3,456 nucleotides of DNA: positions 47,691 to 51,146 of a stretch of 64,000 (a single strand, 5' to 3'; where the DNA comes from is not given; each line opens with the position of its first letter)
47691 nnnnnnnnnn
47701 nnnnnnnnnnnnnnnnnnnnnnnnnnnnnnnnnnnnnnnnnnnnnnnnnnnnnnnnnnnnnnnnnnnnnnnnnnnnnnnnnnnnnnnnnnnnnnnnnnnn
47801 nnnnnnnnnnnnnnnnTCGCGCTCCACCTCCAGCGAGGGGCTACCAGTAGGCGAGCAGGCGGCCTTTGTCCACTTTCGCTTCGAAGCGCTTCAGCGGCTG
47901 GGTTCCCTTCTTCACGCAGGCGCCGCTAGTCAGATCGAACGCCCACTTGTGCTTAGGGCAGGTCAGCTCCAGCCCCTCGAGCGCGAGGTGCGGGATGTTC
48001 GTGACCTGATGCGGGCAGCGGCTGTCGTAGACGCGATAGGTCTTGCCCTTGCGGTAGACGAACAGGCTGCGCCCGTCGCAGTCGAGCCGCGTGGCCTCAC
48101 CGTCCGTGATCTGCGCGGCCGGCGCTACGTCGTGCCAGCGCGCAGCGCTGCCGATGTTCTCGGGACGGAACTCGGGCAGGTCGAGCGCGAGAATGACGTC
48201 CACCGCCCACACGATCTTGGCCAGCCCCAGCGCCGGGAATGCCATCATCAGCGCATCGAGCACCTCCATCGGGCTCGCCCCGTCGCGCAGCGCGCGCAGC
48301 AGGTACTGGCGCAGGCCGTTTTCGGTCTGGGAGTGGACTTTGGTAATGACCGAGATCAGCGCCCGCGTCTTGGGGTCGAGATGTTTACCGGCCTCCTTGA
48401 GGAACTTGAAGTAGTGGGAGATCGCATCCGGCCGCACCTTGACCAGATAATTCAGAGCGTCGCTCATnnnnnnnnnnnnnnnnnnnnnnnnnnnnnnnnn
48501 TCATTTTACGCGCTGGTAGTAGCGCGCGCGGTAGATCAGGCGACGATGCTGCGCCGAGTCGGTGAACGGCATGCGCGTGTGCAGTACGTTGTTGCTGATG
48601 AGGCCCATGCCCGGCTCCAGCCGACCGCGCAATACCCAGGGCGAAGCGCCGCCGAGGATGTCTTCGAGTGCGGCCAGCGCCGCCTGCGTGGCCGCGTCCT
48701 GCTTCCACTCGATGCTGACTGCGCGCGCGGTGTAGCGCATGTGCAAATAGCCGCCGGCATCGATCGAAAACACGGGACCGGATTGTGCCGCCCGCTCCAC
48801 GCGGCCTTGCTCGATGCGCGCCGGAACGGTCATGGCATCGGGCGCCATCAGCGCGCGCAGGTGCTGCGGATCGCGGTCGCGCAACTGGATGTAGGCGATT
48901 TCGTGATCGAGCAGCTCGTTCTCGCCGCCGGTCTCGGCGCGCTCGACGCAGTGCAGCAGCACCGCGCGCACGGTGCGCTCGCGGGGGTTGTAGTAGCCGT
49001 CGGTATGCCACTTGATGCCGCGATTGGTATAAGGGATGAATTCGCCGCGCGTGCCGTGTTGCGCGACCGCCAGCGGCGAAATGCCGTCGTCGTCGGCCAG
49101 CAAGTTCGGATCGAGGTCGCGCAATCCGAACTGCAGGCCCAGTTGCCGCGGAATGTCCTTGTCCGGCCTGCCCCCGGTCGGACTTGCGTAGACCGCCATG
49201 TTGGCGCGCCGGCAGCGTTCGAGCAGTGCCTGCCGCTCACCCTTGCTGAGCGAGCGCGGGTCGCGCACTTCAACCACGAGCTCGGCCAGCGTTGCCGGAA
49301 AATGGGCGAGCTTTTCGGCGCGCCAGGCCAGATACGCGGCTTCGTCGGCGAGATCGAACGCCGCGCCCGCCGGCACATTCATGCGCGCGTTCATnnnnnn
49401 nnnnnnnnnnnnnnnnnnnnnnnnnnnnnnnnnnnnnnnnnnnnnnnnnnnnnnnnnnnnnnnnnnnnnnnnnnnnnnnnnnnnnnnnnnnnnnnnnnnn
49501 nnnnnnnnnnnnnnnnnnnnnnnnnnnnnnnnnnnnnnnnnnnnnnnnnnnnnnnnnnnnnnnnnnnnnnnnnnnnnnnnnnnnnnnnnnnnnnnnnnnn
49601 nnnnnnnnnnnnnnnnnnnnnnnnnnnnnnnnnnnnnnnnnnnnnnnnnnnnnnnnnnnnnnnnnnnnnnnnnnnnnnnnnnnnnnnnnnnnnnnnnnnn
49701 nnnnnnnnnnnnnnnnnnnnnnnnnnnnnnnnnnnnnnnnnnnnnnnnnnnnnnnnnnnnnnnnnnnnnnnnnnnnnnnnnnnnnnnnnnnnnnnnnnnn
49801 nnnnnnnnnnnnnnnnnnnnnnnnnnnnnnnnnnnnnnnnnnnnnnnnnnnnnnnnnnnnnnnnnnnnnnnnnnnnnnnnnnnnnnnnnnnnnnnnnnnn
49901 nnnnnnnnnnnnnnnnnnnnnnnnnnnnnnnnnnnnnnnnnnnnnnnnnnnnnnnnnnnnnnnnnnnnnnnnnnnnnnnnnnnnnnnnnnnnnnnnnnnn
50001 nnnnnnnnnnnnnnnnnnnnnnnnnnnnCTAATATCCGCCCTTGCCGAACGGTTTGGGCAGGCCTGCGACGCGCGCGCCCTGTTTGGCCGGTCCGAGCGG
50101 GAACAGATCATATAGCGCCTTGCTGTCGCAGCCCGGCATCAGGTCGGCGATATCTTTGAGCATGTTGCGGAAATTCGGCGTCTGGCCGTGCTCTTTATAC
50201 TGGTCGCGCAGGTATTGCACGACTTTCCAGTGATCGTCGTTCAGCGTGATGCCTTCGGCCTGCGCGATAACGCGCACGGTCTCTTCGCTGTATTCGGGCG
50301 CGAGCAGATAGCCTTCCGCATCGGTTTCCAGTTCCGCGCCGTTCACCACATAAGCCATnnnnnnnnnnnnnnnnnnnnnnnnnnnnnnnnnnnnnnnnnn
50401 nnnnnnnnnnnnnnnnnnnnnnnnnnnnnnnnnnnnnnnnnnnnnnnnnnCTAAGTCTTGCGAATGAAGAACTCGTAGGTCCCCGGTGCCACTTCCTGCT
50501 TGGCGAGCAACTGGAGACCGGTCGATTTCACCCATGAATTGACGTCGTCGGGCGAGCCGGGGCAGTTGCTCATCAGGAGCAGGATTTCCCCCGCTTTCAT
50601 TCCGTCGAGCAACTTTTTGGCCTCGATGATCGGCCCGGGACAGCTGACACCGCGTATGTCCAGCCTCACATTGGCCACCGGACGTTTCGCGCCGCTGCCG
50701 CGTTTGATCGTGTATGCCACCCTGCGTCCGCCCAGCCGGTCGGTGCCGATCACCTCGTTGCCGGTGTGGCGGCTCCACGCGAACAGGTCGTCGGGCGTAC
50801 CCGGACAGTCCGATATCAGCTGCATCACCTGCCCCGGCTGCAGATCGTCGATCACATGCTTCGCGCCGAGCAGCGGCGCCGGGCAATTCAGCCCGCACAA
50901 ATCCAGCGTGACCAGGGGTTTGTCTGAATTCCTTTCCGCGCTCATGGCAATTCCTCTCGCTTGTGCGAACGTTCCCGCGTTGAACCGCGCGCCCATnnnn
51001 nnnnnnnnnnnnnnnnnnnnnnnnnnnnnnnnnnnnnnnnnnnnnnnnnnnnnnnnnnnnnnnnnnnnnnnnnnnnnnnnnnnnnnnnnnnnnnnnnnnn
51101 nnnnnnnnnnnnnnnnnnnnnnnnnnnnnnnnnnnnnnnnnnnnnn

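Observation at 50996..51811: Orphan Cas6/Cmx6-like RAMP protein with a coupled 72-aa partner, head-to-head with dsrA and without any CRISPR array or other cas gene in 64 kb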

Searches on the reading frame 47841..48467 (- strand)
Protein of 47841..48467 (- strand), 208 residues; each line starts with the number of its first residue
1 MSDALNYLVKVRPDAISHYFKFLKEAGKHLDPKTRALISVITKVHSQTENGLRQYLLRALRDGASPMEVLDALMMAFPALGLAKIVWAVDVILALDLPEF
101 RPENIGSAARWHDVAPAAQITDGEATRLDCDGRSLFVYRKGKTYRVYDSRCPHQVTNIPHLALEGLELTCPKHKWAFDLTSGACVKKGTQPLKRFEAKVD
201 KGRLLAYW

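Call 3: search_protein_families(library=pfam, proteins=[window:47841-48467:-], max_evalue=1)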
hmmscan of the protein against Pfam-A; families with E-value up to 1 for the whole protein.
window:47841-48467:- (208 aa): 5 families
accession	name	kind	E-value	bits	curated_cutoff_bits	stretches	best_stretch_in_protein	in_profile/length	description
PF00355.32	Rieske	-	3.8e-14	52.8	20.3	1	111-192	2-84/88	Rieske [2Fe-2S] domain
PF02627.25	CMD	-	2.2e-06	28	23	1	19-91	10-81/84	Carboxymuconolactone decarboxylase family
PF13806.12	Rieske_2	-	3.8e-05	24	27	1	111-203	2-100/104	Rieske-like [2Fe-2S] domain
PF22543.2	Rieske_4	-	0.13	12.9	28.4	1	131-184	20-77/119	Soluble Rieske-type ferredoxin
PF04691.17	ApoC-I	-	0.24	11.7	28.3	1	22-43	14-35/61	Apolipoprotein C-I (ApoC-1)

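Call 4: search_protein_families(library=ncbifam, proteins=[window:47841-48467:-], max_evalue=1)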
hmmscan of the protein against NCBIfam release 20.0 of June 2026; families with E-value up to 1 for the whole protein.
window:47841-48467:- (208 aa): 8 families
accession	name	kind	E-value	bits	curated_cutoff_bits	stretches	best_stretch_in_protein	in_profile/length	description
TIGR02378.1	nirD_assim_sml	equivalog_domain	2e-09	37.5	74.65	1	111-204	2-101/105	nitrite reductase small subunit NirD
TIGR02377.1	MocE_fam_FeS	subfamily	3.7e-09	36.5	136.15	1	111-204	2-97/101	MocE family 2Fe-2S type ferredoxin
NF007422.0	PRK09965.1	equivalog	5.3e-08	32.9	113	1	115-204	7-96/106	bifunctional 3-phenylpropionate/cinnamic acid dioxygenase ferredoxin subunit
NF041683.1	ant_diox_AndAb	equivalog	7.4e-07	29.3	150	1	110-204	1-96/100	anthranilate 1,2-dioxygenase ferredoxin subunit AndAb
NF042948.2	3PPDioc_HcaC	equivalog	7.6e-07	29.4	150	1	116-204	8-98/105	3-phenylpropionate/cinnamic acid dioxygenase ferredoxin subunit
NF052579.1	BetMthstMoxSdmAMthl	equivalog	0.00051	19.1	600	1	110-186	17-93/351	4beta-methylsterol monooxygenase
NF041174.1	SDX_Thmprot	equivalog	0.0097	16.1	170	1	129-186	20-78/109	sulredoxin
NF007066.0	PRK09511.1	equivalog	0.08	13.2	135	1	166-203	66-103/108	nitrite reductase small subunit NirD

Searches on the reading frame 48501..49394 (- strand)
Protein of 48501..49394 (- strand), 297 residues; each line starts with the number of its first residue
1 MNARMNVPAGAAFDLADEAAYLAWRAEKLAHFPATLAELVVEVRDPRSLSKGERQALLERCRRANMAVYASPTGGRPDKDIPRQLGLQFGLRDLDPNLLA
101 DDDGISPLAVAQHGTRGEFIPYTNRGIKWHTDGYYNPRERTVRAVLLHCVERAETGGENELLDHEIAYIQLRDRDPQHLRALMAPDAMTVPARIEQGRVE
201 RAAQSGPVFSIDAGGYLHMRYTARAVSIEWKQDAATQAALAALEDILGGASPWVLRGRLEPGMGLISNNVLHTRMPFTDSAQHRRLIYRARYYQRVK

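Call 3: search_protein_families(library=pfam, proteins=[window:48501-49394:-], max_evalue=1)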
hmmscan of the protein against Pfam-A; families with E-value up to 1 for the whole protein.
window:48501-49394:- (297 aa): 4 families
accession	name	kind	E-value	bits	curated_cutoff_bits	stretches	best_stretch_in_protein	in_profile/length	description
PF02668.22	TauD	-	6e-19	69.4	27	1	97-290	67-266/267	Taurine catabolism dioxygenase TauD, TfdA family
PF08943.16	CsiD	-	0.011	15.5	27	1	124-291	134-291/294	CsiD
PF18938.6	aRib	-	0.16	12.2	27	1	41-66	10-35/71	Atypical Rib domain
PF22229.1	CofB_C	-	0.2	11.8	27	1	181-228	34-79/158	CofB C-terminal domain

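Call 4: search_protein_families(library=ncbifam, proteins=[window:48501-49394:-], max_evalue=1)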
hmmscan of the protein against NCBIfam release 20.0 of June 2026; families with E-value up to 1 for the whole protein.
window:48501-49394:- (297 aa): 3 families
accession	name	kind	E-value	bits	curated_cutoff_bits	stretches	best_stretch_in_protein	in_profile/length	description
NF049936.1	TriMthamethphnDioxTmpA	equivalog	1.4e-09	37.3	400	1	121-286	179-344/366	2-trimethylaminoethylphosphonate dioxygenase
TIGR02410.1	carnitine_TMLD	equivalog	2.8e-08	33.7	268.3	1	122-279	174-339/362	trimethyllysine dioxygenase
TIGR02409.1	carnitine_bodg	equivalog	7.4e-08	31.8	414.75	1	121-286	181-347/366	gamma-butyrobetaine dioxygenase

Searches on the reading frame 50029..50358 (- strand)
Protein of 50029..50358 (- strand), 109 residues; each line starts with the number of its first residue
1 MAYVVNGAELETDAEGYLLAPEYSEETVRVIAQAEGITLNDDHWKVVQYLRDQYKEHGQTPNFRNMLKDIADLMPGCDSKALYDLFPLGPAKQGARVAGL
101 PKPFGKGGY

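Call 3: search_protein_families(library=pfam, proteins=[window:50029-50358:-], max_evalue=1)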
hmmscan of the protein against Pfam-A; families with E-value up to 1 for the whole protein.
window:50029-50358:- (109 aa): 3 families
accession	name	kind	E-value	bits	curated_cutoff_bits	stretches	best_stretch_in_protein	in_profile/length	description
PF04358.19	DsrC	-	3.3e-32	111.6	24.9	1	5-104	2-104/107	DsrC like protein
PF02969.23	TAF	-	0.11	13.2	21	1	22-46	3-28/66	TATA box binding protein associated factor (TAF)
PF08546.17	ApbA_C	-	0.14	12.9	22.7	1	8-71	28-86/125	Ketopantoate reductase PanE/ApbA C terminal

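Call 4: search_protein_families(library=ncbifam, proteins=[window:50029-50358:-], max_evalue=1)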
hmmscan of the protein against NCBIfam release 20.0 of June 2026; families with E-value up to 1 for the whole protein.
window:50029-50358:- (109 aa): 2 families
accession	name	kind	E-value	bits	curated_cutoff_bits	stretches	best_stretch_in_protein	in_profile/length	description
TIGR03342.1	dsrC_tusE_dsvC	subfamily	1.2e-27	96.4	53.5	1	5-104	3-105/108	TusE/DsrC/DsvC family sulfur relay protein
NF008562.0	PRK11508.1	equivalog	4.1e-25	88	191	1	4-104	3-106/109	sulfurtransferase TusE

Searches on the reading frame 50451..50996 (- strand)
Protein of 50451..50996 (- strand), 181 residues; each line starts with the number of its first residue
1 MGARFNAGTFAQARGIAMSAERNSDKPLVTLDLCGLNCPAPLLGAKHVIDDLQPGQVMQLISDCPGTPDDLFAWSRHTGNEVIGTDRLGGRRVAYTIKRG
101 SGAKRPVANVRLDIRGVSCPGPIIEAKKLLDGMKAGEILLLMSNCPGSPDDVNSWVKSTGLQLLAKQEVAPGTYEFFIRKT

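Call 3: search_protein_families(library=pfam, proteins=[window:50451-50996:-], max_evalue=1)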
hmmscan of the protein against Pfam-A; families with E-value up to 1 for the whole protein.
window:50451-50996:- (181 aa): 2 families
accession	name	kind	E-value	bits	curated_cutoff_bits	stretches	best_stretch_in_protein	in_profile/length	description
PF01206.22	TusA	-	2.7e-37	126.9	28.6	2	111-180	2-70/70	Sulfurtransferase TusA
PF10006.14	DUF2249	-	0.0012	19.1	29.5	1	30-63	1-34/70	Uncharacterized conserved protein (DUF2249)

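Call 4: search_protein_families(library=ncbifam, proteins=[window:50451-50996:-], max_evalue=1)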
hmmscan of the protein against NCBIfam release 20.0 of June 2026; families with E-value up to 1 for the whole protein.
window:50451-50996:- (181 aa): 5 families
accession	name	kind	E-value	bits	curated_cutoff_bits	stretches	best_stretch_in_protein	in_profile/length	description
NF008242.0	PRK11018.1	equivalog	3.4e-20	71.5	79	2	107-180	6-78/78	sulfurtransferase-like selenium metabolism protein YedF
NF001423.0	PRK00299.1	equivalog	5.9e-19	67.7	78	2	109-180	9-79/82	sulfurtransferase TusA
NF041048.1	TusA_like_YeeD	exception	2.8e-11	42.9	147.5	2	111-175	3-67/72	thiosulfate utilization sulfurtransferase TsuB/YeeD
TIGR03527.1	selenium_YedF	equivalog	3.3e-11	43.4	110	2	112-168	1-57/194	sulfurtransferase-like selenium metabolism protein YedF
NF049973.1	radical_Rv1681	equivalog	0.031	13.2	380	1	48-104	8-59/326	Rv1681 family radical SAM protein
